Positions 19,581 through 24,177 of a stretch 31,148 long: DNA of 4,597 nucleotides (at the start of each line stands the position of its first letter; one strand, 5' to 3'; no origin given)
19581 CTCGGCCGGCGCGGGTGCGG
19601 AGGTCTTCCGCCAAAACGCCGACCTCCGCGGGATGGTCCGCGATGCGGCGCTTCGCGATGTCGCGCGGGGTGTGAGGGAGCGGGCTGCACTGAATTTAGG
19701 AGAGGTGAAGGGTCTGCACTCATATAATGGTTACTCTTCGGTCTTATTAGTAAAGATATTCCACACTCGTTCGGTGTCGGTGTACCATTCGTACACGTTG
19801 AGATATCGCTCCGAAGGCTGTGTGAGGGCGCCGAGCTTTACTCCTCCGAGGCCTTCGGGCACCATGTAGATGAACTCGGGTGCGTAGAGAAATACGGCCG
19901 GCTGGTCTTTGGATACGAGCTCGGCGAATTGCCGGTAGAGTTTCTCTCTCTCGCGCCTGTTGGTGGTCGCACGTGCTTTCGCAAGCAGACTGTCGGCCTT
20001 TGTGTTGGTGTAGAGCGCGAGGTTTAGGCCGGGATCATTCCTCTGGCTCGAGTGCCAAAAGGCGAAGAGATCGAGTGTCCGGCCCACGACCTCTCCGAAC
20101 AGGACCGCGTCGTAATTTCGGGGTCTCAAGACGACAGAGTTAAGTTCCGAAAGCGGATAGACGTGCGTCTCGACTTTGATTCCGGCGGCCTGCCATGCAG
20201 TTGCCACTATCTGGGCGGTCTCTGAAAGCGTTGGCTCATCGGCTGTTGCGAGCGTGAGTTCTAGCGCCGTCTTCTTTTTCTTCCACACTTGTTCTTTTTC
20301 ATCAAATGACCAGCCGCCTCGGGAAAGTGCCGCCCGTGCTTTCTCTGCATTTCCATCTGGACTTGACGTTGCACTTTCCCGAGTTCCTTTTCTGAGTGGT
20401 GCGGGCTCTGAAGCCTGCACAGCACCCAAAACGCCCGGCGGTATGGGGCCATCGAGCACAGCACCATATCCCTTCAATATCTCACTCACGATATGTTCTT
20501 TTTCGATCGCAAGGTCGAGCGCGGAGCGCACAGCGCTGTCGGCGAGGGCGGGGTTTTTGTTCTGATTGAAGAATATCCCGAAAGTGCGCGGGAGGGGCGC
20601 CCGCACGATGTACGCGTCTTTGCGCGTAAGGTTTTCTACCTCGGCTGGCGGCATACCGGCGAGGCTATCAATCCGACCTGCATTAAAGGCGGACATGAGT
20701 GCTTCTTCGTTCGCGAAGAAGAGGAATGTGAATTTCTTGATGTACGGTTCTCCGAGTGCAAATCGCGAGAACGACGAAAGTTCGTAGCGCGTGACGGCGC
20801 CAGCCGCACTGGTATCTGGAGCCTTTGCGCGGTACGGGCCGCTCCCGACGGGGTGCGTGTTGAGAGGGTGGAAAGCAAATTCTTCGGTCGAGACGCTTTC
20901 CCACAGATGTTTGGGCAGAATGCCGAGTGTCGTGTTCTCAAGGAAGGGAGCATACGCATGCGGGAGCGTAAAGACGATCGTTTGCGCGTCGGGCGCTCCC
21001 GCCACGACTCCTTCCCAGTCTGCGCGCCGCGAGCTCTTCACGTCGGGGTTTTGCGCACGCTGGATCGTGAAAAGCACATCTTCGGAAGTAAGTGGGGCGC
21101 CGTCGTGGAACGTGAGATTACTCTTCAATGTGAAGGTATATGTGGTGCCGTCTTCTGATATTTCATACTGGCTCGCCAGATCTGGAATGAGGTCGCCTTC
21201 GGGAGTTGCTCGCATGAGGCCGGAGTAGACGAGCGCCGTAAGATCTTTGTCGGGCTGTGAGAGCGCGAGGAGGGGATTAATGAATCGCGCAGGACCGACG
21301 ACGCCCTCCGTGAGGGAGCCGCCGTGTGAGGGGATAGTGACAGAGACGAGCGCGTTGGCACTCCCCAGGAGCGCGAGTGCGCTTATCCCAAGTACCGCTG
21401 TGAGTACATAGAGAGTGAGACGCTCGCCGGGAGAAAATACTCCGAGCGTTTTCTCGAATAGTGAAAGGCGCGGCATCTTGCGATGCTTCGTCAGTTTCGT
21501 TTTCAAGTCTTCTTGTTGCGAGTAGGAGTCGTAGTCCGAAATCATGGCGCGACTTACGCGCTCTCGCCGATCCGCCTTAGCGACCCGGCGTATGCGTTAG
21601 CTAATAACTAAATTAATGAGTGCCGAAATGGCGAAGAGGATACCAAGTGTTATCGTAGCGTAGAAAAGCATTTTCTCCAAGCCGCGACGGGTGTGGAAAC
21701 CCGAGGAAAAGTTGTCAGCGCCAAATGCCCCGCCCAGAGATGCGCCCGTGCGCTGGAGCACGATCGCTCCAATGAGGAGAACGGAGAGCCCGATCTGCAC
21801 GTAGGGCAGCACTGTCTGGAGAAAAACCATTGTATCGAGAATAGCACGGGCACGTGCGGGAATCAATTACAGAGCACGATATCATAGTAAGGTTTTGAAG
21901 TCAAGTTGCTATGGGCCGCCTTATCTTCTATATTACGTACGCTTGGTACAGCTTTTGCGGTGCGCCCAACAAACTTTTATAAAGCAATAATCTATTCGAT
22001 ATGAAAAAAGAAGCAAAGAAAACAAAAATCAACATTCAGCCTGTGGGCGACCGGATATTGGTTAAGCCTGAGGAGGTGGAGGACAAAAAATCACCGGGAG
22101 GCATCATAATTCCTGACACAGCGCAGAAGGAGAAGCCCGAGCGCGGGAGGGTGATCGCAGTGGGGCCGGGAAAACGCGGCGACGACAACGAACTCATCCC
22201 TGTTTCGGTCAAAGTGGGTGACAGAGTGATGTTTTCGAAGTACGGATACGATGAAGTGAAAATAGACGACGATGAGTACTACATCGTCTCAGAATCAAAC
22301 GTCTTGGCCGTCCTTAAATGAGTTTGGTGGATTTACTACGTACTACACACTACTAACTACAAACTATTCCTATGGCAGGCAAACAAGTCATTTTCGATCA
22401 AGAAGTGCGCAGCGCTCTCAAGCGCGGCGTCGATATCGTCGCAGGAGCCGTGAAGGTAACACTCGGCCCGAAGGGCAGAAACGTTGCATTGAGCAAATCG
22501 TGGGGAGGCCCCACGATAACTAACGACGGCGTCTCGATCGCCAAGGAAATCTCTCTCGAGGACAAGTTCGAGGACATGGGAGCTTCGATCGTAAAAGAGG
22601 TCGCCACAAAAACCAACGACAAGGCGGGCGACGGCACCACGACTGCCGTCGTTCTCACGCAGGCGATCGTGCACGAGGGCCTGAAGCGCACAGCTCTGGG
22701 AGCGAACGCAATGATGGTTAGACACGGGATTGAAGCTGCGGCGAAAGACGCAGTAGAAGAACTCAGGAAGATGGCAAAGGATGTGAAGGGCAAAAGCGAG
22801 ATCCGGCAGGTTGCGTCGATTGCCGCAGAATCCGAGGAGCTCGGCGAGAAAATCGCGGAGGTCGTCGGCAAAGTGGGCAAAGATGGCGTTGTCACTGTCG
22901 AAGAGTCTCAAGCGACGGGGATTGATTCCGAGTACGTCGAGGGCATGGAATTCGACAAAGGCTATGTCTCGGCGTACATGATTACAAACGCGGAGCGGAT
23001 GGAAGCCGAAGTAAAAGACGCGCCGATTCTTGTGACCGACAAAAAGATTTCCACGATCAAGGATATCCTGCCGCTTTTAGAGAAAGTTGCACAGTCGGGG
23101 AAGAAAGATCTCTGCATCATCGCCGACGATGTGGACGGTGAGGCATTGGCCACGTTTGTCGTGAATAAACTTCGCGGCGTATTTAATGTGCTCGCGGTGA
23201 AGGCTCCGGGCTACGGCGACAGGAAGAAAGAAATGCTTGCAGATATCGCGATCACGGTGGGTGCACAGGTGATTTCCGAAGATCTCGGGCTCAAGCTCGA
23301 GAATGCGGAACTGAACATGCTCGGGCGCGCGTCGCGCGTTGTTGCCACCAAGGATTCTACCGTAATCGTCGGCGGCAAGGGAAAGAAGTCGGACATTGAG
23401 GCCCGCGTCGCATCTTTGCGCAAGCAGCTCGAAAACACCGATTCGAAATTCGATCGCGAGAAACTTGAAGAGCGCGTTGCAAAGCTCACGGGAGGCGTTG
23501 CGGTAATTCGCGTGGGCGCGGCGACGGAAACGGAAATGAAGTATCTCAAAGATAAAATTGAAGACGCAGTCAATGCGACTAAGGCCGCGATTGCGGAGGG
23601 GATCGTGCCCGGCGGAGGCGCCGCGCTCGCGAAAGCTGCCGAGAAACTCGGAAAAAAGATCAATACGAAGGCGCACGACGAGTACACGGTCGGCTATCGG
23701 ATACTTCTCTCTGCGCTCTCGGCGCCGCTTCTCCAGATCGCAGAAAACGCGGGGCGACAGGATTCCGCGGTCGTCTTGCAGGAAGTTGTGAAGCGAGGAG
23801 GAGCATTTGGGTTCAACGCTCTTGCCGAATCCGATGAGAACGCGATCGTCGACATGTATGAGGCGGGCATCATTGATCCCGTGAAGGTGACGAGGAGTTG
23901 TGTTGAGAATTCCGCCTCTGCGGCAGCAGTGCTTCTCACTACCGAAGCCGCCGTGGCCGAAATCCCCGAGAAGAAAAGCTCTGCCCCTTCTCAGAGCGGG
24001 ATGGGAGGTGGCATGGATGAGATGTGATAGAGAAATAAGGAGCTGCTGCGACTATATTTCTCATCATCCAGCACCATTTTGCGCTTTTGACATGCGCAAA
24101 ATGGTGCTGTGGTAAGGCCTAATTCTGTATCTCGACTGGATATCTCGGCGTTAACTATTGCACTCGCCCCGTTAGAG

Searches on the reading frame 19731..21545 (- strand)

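Call 5: search_protein_families(library=pfam, proteins=[window:19731-21545:-], max_evalue=0.1)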
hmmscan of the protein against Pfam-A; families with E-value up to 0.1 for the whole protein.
window:19731-21545:- (604 aa): 1 family
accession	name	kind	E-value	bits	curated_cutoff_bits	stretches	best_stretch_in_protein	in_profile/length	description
PF00496.27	SBP_bac_5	-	3.3e-66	224.3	32.4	1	119-485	2-346/368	Bacterial extracellular solute-binding proteins, family 5 Middle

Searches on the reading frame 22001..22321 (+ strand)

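Call 5: search_protein_families(library=pfam, proteins=[window:22001-22321:+], max_evalue=0.1)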
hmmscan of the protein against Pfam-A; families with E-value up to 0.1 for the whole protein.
window:22001-22321:+ (106 aa): 1 family
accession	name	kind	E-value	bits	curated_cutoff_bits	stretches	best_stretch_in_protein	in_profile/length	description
PF00166.26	Cpn10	-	3.5e-31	107.5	21.1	1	11-104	1-92/93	Chaperonin 10 Kd subunit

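Call 6: search_protein_families(library=ncbifam, proteins=[window:22001-22321:+], max_evalue=0.1)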
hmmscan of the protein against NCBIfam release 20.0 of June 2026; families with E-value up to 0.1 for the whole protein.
window:22001-22321:+ (106 aa): 15 families
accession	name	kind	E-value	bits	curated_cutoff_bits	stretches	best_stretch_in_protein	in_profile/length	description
NF001530.0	PRK00364.1-6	equivalog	1.8e-33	114.5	136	1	6-105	5-102/104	co-chaperone GroES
NF001531.0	PRK00364.2-2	subfamily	2.7e-31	107.4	96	1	10-105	1-93/94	co-chaperone GroES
NF001533.0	PRK00364.2-4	subfamily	9.6e-31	105.7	99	1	8-105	2-97/98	co-chaperone GroES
NF001527.0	PRK00364.1-2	subfamily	2.8e-29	101.2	120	1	11-105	2-94/96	co-chaperone GroES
NF001534.0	PRK00364.2-5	equivalog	4.6e-29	100.3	120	1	12-105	2-93/94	co-chaperone GroES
NF001529.0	PRK00364.1-5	subfamily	3.2e-28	97.7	133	1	11-105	2-94/95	co-chaperone GroES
NF001526.0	PRK00364.1-1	subfamily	3e-23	81.8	130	1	10-105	1-95/96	co-chaperone GroES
NF011106.0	PRK14533.1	equivalog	1.6e-22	79.2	128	1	11-104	2-88/91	co-chaperonin GroES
NF001537.0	PRK00364.3-3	equivalog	2.6e-21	75.7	109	1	11-106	2-86/86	co-chaperone GroES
NF001532.0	PRK00364.2-3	equivalog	3.1e-20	72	130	1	12-105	2-93/94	co-chaperone GroES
NF001539.0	PRK00364.3-5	equivalog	4e-19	68.5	122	1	11-105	2-89/91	co-chaperone GroES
NF001528.0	PRK00364.1-4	equivalog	1e-17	64.1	119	1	12-106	2-94/95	co-chaperone GroES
NF001538.0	PRK00364.3-4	equivalog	1.2e-15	57.4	142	1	11-105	5-90/92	co-chaperone GroES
NF001535.0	PRK00364.3-1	equivalog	1.8e-11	44.1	215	1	11-104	2-88/118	co-chaperone GroES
NF001536.0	PRK00364.3-2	equivalog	1.6e-10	40.9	147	1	10-106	1-100/109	co-chaperone GroES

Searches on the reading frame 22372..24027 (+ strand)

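Call 5: search_protein_families(library=pfam, proteins=[window:22372-24027:+], max_evalue=0.1)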
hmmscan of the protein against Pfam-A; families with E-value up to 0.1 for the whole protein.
window:22372-24027:+ (551 aa): 1 family
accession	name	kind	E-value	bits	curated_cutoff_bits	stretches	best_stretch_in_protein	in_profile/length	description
PF00118.29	Cpn60_TCP1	-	1.2e-66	225.9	34.3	1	24-529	2-487/490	TCP-1/cpn60 chaperonin family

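Call 6: search_protein_families(library=ncbifam, proteins=[window:22372-24027:+], max_evalue=0.1)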
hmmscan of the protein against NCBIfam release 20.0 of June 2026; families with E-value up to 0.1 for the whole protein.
window:22372-24027:+ (551 aa): 18 families
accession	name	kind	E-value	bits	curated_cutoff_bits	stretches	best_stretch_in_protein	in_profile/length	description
NF000592.1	PRK00013.1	subfamily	3.6e-216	718.7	397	1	4-532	2-524/524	chaperonin GroEL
TIGR02348.1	GroEL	equivalog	4.4e-216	718.4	582.1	1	4-534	2-526/526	chaperonin GroEL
NF009487.0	PRK12849.1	subfamily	3.1e-211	702.4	352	1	3-550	2-542/543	chaperonin GroEL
NF009488.0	PRK12850.1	subfamily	4.8e-211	702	475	1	1-547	1-540/544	chaperonin GroEL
NF009489.0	PRK12851.1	subfamily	2.2e-210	699.6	464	1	1-545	1-538/541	chaperonin GroEL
NF010704.0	PRK14104.1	subfamily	1.5e-186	620.9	1041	1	1-549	1-542/546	chaperonin GroEL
NF038369.1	GroEL3_Chlamy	exception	2.6e-70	237.5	600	1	8-525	8-503/506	variant chaperonin GroEL3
NF038370.1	GroEL2_Chlamy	exception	4.4e-49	167.5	600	1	18-526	17-517/533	variant chaperonin GroEL2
NF041083.2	thermosome_beta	equivalog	4.9e-25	88.5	400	2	20-188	26-194/520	thermosome subunit beta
NF041082.2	thermosome_alpha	equivalog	9.2e-25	87.4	450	2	20-208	26-229/519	thermosome subunit alpha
TIGR02339.1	thermosome_arch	subfamily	3e-23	82.4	671.1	2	11-190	16-196/521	thermosome subunit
TIGR02345.1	chap_CCT_eta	equivalog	8.8e-19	67.2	669.2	2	20-155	27-162/523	T-complex protein 1 subunit eta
TIGR02342.1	chap_CCT_delta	equivalog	2.7e-17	62.5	695.35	2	10-181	8-177/517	T-complex protein 1 subunit delta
TIGR02347.1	chap_CCT_zeta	equivalog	8.2e-17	60.9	587.15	2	26-196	31-198/531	T-complex protein 1 subunit zeta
TIGR02343.1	chap_CCT_epsi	equivalog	3.1e-14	52.5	710.5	1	20-185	36-200/532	T-complex protein 1 subunit epsilon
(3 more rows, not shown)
